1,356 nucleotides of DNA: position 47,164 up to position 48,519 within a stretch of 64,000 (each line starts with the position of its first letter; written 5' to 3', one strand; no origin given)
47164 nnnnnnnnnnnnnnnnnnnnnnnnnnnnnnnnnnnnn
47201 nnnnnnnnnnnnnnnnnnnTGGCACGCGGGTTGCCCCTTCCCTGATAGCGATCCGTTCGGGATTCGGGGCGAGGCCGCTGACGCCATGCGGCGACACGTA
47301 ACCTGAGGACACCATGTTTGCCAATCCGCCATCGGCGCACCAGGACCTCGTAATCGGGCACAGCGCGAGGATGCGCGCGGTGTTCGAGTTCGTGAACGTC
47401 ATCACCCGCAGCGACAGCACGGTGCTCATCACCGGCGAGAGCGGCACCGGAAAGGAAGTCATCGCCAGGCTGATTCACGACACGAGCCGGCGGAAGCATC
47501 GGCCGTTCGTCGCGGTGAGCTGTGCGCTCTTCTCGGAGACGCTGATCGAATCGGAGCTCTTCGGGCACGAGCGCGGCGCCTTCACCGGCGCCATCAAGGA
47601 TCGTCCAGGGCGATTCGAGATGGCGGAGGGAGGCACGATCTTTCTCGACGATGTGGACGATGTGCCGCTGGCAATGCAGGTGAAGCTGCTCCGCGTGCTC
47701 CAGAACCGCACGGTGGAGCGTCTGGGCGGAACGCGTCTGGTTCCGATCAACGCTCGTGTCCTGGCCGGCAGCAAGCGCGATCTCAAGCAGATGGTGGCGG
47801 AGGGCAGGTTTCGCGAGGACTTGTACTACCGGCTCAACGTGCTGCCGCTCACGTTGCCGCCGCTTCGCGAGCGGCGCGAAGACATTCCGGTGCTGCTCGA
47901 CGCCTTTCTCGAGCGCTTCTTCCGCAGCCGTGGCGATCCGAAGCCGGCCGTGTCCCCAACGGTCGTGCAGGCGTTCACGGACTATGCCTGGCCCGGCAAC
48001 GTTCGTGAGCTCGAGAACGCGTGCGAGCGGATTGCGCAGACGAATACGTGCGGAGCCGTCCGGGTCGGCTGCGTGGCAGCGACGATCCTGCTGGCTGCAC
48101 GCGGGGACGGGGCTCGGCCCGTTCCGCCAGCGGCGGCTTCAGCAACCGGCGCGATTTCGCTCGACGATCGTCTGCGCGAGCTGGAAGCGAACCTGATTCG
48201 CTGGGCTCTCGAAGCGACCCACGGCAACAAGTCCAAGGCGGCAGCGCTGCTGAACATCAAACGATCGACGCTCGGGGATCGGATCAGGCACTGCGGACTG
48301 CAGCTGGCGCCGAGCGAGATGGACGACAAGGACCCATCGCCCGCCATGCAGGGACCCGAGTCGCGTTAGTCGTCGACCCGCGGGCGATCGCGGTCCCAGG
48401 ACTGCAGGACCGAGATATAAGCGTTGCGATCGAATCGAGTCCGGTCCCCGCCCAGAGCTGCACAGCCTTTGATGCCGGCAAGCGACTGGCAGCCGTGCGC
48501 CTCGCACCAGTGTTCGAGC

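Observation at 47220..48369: Sensor-less sigma-54 activator that appears to sit behind its own sigma-54 promoter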

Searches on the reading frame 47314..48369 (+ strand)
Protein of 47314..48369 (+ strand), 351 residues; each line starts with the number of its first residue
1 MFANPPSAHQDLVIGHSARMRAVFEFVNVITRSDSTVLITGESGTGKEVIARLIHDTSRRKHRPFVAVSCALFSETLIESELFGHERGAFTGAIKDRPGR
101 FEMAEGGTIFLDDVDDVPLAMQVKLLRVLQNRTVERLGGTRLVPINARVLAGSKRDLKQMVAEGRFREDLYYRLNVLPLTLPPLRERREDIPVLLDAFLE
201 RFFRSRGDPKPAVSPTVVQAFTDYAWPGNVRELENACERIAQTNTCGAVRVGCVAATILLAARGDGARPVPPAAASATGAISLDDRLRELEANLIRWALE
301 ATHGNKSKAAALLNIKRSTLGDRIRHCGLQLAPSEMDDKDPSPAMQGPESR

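Call 11: search_protein_families(library=pfam, proteins=[window:47314-48369:+], max_evalue=0.01)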
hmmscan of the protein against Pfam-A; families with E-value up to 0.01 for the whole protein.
window:47314-48369:+ (351 aa): 7 families
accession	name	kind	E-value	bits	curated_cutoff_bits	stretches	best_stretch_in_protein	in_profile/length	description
PF00158.32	Sigma54_activat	-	7e-68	228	20.2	1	13-179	1-167/168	Sigma-54 interaction domain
PF14532.12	Sigma54_activ_2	-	2e-20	73.9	25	1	14-184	1-138/138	Sigma-54 interaction domain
PF25601.1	AAA_lid_14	-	9.2e-20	70.7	27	1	185-248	1-64/87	AAA+ ATPase lid domain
PF02954.25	HTH_8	-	1.9e-11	43.9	22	1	287-325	2-40/42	Bacterial regulatory protein, Fis family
PF07728.20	AAA_5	-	1.5e-07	31.9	22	1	37-147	2-108/139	AAA domain (dynein-related subfamily)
PF13191.12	AAA_16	-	0.00096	20.1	32.6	1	18-86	7-82/167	AAA ATPase domain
PF07724.20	AAA_2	-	0.0045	17.5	27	1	35-139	4-109/166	AAA domain (Cdc48 subfamily)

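Call 12: find_homologous_proteins(query=window:47314-48369:+, max_evalue=1e-20)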
Query window:47314-48369:+ (351 aa): 8000 proteins with E <= 1e-20 among 8000 candidates; the best 120 are listed.
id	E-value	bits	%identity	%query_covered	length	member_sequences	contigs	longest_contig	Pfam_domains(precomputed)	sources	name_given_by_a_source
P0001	4.6e-223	758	97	100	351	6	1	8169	PF00158.33,PF25601.2,PF02954.26,PF14532.13,PF07728.21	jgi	-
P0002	2.8e-181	620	83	95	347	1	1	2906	PF00158.33,PF25601.2,PF02954.26,PF14532.13,PF07728.21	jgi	jgi:transcriptional regulator with GAF, ATPase, and Fis domain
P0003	1.3e-180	618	83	95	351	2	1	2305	PF00158.33,PF25601.2,PF02954.26,PF14532.13,PF07728.21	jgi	jgi:transcriptional regulator with GAF, ATPase, and Fis domain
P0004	1.6e-180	618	82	95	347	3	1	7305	PF00158.33,PF25601.2,PF02954.26,PF14532.13,PF07728.21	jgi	jgi:transcriptional regulator with GAF, ATPase, and Fis domain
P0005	1.4e-178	611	82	94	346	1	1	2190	PF00158.33,PF25601.2,PF02954.26,PF14532.13,PF07728.21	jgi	jgi:transcriptional regulator with GAF, ATPase, and Fis domain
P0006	1.7e-178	611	81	95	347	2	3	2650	PF00158.33,PF25601.2,PF02954.26,PF14532.13,PF07728.21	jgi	jgi:transcriptional regulator with GAF, ATPase, and Fis domain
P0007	7.8e-178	609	79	97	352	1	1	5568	PF00158.33,PF25601.2,PF02954.26,PF14532.13,PF07728.21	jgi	jgi:transcriptional regulator with GAF, ATPase, and Fis domain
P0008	1.0e-176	605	78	98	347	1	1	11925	PF00158.33,PF25601.2,PF02954.26,PF14532.13,PF07728.21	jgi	jgi:transcriptional regulator with GAF, ATPase, and Fis domain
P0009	1.1e-176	605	78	99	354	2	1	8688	PF00158.33,PF25601.2,PF02954.26,PF14532.13,PF07728.21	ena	-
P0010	5.3e-176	603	79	95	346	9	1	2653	PF00158.33,PF25601.2,PF02954.26,PF14532.13,PF07728.21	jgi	-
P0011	7.9e-176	602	81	95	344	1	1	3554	PF00158.33,PF25601.2,PF02954.26,PF14532.13,PF07728.21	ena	-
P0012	5.7e-175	599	79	95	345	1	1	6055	PF00158.33,PF25601.2,PF02954.26,PF14532.13,PF07728.21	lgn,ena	-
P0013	1.7e-173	595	80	94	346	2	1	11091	PF00158.33,PF25601.2,PF02954.26,PF14532.13,PF07728.21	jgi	-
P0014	4.2e-173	593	77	98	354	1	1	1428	PF00158.33,PF25601.2,PF02954.26,PF14532.13,PF07728.21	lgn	-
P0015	1.5e-171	588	77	97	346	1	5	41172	PF00158.33,PF25601.2,PF02954.26,PF14532.13,PF07728.21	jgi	jgi:transcriptional regulator with GAF, ATPase, and Fis domain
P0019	1.5e-170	585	80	93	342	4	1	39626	PF00158.33,PF25601.2,PF02954.26,PF14532.13,PF07728.21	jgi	jgi:transcriptional regulator with GAF, ATPase, and Fis domain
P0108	6.8e-159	547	77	92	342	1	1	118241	PF00158.33,PF25601.2,PF02954.26,PF14532.13,PF07728.21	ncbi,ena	-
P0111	7.6e-159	546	73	95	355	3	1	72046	PF00158.33,PF25601.2,PF02954.26,PF14532.13,PF07728.21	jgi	jgi:DNA-binding NtrC family response regulator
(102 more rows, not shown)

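Call 13: find_related_loci(query=window:47314-48369:+, collection=genome_contigs, flank=10000)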
Query window:47314-48369:+ (351 aa) in genome_contigs; peptide patterns used: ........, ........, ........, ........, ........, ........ (x = any residue, [..] = any of these).
600 stretches matched a pattern (row limit reached: there are more); 582 encode a relative of the query (tblastn E <= 1e-3); the best 80 are kept; 80 distinct loci.
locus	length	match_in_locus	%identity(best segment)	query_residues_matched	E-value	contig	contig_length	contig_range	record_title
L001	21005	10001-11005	75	1-331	7e-169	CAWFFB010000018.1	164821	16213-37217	MAG: uncultured Acidobacteriota bacterium isolate MFD05567.bin.1.208 genome assembly, contig: contig_43991, whole genome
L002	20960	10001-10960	76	12-329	7e-163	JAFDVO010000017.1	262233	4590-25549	MAG: Acidobacteria bacterium isolate SZAS-18 ACID-KAN-4__17__length-262233, whole genome shotgun sequence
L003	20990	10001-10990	74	1-329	2e-162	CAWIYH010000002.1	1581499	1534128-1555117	MAG: uncultured Acidobacteriota bacterium isolate MFD04944.bin.1.167 genome assembly, contig: contig_35229, whole genome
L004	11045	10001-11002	73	12-344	2e-161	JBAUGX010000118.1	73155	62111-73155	MAG: Vicinamibacterales bacterium isolate MFD03269_ilm_asm_bin14 k127_152349, whole genome shotgun sequence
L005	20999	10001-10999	73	1-329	4e-161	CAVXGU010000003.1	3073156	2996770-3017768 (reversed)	MAG: uncultured Acidobacteriota bacterium isolate MFD02416.bin.1.281 genome assembly, contig: contig_24457, whole genome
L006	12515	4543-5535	73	1-329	2e-158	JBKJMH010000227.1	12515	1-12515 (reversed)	MAG: Vicinamibacterales bacterium isolate ant_bin.318 k117_3824589, whole genome shotgun sequence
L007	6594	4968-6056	67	1-345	4e-158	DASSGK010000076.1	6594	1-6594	MAG TPA_asm: Vicinamibacterales bacterium isolate SMAG_U1031 k141_178164, whole genome shotgun sequence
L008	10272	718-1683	74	12-329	2e-157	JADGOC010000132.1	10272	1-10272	MAG: Acidobacteria bacterium isolate Chersky.31_34 contig-100_3650, whole genome shotgun sequence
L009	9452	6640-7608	73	12-329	9e-156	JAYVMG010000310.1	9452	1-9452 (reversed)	MAG: Acidobacteriota bacterium isolate GL58_Up_concoct_85 GL58_Up_concoct_85_309, whole genome shotgun sequence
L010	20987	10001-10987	69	4-329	5e-154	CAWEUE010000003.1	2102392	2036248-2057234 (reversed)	MAG: uncultured Acidobacteriota bacterium isolate MFD05684.bin.2.83 genome assembly, contig: contig_32025, whole genome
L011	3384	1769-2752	67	1-329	2e-160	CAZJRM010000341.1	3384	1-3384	MAG TPA_asm: uncultured Vicinamibacterales bacterium isolate binchicken_co66_63 genome assembly, contig: NODE_38416_leng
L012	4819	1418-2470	67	1-347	4e-155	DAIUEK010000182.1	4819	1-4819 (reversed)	MAG TPA_asm: Vicinamibacterales bacterium isolate CTOTU25343 NODE_11919_length_4819_cov_8.129933, whole genome shotgun s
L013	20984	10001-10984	68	1-329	2e-151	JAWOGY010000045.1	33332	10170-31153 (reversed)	MAG: Vicinamibacterales bacterium isolate CWP4-1.bin.183 k191_3358371, whole genome shotgun sequence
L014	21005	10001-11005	66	6-344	3e-148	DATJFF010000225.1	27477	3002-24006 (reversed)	MAG TPA_asm: Vicinamibacterales bacterium isolate SMAG_U15452 k141_6791596, whole genome shotgun sequence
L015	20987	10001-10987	67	1-330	9e-148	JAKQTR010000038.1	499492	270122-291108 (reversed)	MAG: Acidobacteriota bacterium isolate USST_maxbin.036 k141_1803841, whole genome shotgun sequence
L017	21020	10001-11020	67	8-335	1e-145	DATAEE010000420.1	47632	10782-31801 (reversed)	MAG TPA_asm: Vicinamibacterales bacterium isolate SMAG_U6769 k141_6117966, whole genome shotgun sequence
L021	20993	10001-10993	69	12-344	6e-155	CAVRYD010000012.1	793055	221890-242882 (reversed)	MAG: uncultured Acidobacteriota bacterium isolate MFD02199.bin.2.70 genome assembly, contig: contig_80300, whole genome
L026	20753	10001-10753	72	12-262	6e-118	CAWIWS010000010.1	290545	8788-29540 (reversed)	MAG: uncultured Acidobacteriota bacterium isolate MFD02979.bin.2.36 genome assembly, contig: contig_118254, whole genome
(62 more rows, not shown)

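Call 20: search_protein_families(library=pfam, proteins=[L003:8230-9597:+, L003:7719-8207:+, L003:6289-7719:-, L003:6016-6963:+, L003:11395-12249:-, L003:11476-12468:+, L003:12276-13172:+, L002:8123-9523:+, L002:6123-7574:-, L002:11472-13022:-], max_evalue=0.001)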
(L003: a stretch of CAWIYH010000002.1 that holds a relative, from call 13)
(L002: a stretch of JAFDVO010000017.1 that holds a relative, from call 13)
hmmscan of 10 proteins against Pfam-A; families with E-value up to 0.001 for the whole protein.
L003:8230-9597:+ (455 aa): 8 families
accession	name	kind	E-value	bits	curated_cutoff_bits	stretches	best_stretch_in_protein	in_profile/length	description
PF00158.32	Sigma54_activat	-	3.8e-67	225.6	20.2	1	143-310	1-167/168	Sigma-54 interaction domain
PF00072.30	Response_reg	-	1.2e-26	93.4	30.2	1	6-113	1-109/111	Response regulator receiver domain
PF25601.1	AAA_lid_14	-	2.8e-26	91.6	27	1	316-386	1-71/87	AAA+ ATPase lid domain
PF14532.12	Sigma54_activ_2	-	1.8e-19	70.8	25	1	144-315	1-138/138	Sigma-54 interaction domain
PF02954.25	HTH_8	-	1.7e-12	47.3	22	1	408-448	2-42/42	Bacterial regulatory protein, Fis family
PF07728.20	AAA_5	-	4.9e-07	30.3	22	1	168-288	2-125/139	AAA domain (dynein-related subfamily)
PF00004.35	AAA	-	1.3e-06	29.3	21.2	1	168-302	1-128/131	ATPase family associated with various cellular activities (AAA)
PF07724.20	AAA_2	-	7.8e-05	23.2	27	1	164-293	2-132/166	AAA domain (Cdc48 subfamily)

L003:7719-8207:+ (162 aa): 2 families
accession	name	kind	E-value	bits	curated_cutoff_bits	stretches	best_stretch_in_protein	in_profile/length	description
PF00072.30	Response_reg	-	1.3e-22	80.5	30.2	1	42-151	1-108/111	Response regulator receiver domain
PF21332.3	AmiR_N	-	0.00013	22.4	27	1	81-149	36-103/111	AmiR, N-terminal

L003:6289-7719:- (476 aa): 8 families
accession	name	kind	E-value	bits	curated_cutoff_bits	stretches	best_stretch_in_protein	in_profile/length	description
PF02518.31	HATPase_c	-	1.4e-22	80.7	26.4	1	368-472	2-110/111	Histidine kinase-, DNA gyrase B-, and HSP90-like ATPase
PF08447.18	PAS_3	-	4.9e-14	52.8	25.6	1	155-239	2-88/89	PAS fold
PF13426.13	PAS_9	-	1e-13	51.9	27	1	145-237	4-95/103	PAS domain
PF00512.31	HisKA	-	5.2e-13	49.3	26.9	1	262-325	2-64/66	His Kinase A (phospho-acceptor) domain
PF00989.32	PAS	-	4.3e-11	43.3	22.6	1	145-235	14-105/113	PAS fold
PF08448.16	PAS_4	-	1.6e-10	41.6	23.1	1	142-248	5-110/110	PAS fold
PF13581.12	HATPase_c_2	-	0.00062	20.2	27.4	0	369-449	29-112/127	Histidine kinase-like ATPase domain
PF13188.13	PAS_8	-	0.00098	19.4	21.8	0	143-182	13-52/65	PAS domain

L003:6016-6963:+ (315 aa): 0 families

L003:11395-12249:- (284 aa): 1 family
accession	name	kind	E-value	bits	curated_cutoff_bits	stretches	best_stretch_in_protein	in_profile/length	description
PF22814.2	WelO5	-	2.7e-06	27.6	27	1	84-284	75-277/277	Carrier-protein-independent halogenase WelO5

L003:11476-12468:+ (330 aa): 0 families

L003:12276-13172:+ (298 aa): 0 families

L002:8123-9523:+ (466 aa): 8 families
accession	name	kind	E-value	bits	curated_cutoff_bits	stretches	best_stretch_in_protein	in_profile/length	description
PF00158.32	Sigma54_activat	-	2.8e-68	229.3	20.2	1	153-320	1-167/168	Sigma-54 interaction domain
PF00072.30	Response_reg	-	7.4e-26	90.9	30.2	1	16-122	1-108/111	Response regulator receiver domain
PF25601.1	AAA_lid_14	-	1.9e-24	85.7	27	1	326-394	1-69/87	AAA+ ATPase lid domain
PF14532.12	Sigma54_activ_2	-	2e-19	70.6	25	1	154-325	1-138/138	Sigma-54 interaction domain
PF02954.25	HTH_8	-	4.5e-14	52.4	22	1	418-458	2-42/42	Bacterial regulatory protein, Fis family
PF00004.35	AAA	-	2.2e-08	35.1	21.2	1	178-312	1-128/131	ATPase family associated with various cellular activities (AAA)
PF07728.20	AAA_5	-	1e-06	29.2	22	1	178-297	2-124/139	AAA domain (dynein-related subfamily)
PF07724.20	AAA_2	-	4.1e-06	27.4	27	1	174-303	2-132/166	AAA domain (Cdc48 subfamily)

L002:6123-7574:- (483 aa): 8 families
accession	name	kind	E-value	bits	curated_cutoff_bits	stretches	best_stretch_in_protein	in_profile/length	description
PF02518.31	HATPase_c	-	6.3e-27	94.7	26.4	1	375-482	2-109/111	Histidine kinase-, DNA gyrase B-, and HSP90-like ATPase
PF13426.13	PAS_9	-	7.6e-15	55.5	27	1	152-242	4-92/103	PAS domain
PF08447.18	PAS_3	-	2.9e-14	53.5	25.6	1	162-244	2-86/89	PAS fold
PF00512.31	HisKA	-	8.6e-12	45.4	26.9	1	269-332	2-64/66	His Kinase A (phospho-acceptor) domain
PF00989.32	PAS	-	2.7e-11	43.9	22.6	1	152-240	14-103/113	PAS fold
PF08448.16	PAS_4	-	1.7e-10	41.6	23.1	1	149-254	5-109/110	PAS fold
PF13581.12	HATPase_c_2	-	4.4e-05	23.9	27.4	1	369-478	22-125/127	Histidine kinase-like ATPase domain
PF13188.13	PAS_8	-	0.00035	20.8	21.8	1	151-195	14-55/65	PAS domain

L002:11472-13022:- (516 aa): 0 families

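Call 32: find_encoding_contigs(protein=P0001, flank=8000, max_places=3)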
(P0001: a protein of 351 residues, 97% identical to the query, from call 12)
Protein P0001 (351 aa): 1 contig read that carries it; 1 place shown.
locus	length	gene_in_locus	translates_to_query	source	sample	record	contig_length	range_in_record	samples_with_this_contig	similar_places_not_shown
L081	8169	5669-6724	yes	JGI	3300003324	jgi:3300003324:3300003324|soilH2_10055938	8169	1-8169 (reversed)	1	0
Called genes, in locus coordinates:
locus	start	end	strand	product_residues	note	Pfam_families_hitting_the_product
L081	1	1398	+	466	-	?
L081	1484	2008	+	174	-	-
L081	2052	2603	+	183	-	PF11138:DUF2911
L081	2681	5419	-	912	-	PF00583:Acetyltransf_1 (weak), PF02629:CoA_binding, PF13380:CoA_binding_2, PF13607:Succ_CoA_lig, PF19045:Ligase_CoA_2, PF13549:ATP-grasp_5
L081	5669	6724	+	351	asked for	PF00158:Sigma54_activat, PF14532:Sigma54_activ_2, PF07728:AAA_5 (weak), PF25601:AAA_lid_14, PF02954:HTH_8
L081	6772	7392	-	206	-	PF13505:OMP_b-brl (weak)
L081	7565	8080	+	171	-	PF00005:ABC_tran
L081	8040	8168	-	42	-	?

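Call 33: find_encoding_contigs(protein=P0019, flank=8000, max_places=2)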
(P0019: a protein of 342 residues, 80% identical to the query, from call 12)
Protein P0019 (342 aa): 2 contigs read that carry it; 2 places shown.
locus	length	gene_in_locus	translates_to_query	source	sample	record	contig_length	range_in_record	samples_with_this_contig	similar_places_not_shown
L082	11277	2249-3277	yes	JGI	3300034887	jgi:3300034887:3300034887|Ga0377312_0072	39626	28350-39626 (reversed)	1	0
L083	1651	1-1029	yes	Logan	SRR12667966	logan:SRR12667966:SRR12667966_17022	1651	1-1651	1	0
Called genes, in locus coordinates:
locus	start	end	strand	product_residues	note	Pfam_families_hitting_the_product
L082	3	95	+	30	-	?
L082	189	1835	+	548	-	PF02878:PGM_PMM_I, PF02879:PGM_PMM_II, PF02880:PGM_PMM_III, PF00408:PGM_PMM_IV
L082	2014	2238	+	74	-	PF01106:NifU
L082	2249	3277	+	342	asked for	PF00158:Sigma54_activat, PF14532:Sigma54_activ_2, PF07728:AAA_5 (weak), PF25601:AAA_lid_14, PF02954:HTH_8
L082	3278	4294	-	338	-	PF01180:DHO_dh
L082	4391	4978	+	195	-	PF00582:Usp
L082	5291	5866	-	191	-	PF00258:Flavodoxin_1 (weak), PF12724:Flavodoxin_5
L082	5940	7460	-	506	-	PF07519:Tannase, PF19878:DUF6351, PF07519:Tannase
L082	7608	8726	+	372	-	PF25174:Beta-prop_THOC3 (faint)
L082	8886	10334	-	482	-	PF00593:TonB_dep_Rec_b-barrel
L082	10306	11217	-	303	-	PF13620:CarboxypepD_reg, PF13715:CarbopepD_reg_2 (weak), PF17210:SdrD_B, PF07715:Plug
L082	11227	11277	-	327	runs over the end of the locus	PF13795:HupE_UreJ_2, PF04955:HupE_UreJ (weak)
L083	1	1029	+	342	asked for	PF00158:Sigma54_activat, PF14532:Sigma54_activ_2, PF07728:AAA_5 (weak), PF25601:AAA_lid_14, PF02954:HTH_8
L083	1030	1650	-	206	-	?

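Call 34: find_encoding_contigs(protein=P0004, flank=8000, max_places=2)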
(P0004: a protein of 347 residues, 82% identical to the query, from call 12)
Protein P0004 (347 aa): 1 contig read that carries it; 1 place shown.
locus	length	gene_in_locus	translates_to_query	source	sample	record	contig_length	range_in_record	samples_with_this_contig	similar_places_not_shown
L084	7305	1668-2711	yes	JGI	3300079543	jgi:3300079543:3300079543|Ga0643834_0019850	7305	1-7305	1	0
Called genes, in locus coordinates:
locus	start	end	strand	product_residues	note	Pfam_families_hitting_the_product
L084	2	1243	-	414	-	?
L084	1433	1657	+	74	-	PF01106:NifU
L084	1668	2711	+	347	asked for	PF00158:Sigma54_activat, PF14532:Sigma54_activ_2, PF07728:AAA_5 (weak), PF25601:AAA_lid_14, PF02954:HTH_8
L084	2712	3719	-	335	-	PF01180:DHO_dh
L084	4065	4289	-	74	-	-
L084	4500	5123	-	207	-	PF13505:OMP_b-brl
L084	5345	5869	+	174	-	PF00582:Usp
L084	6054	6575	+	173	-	PF00582:Usp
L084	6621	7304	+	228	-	?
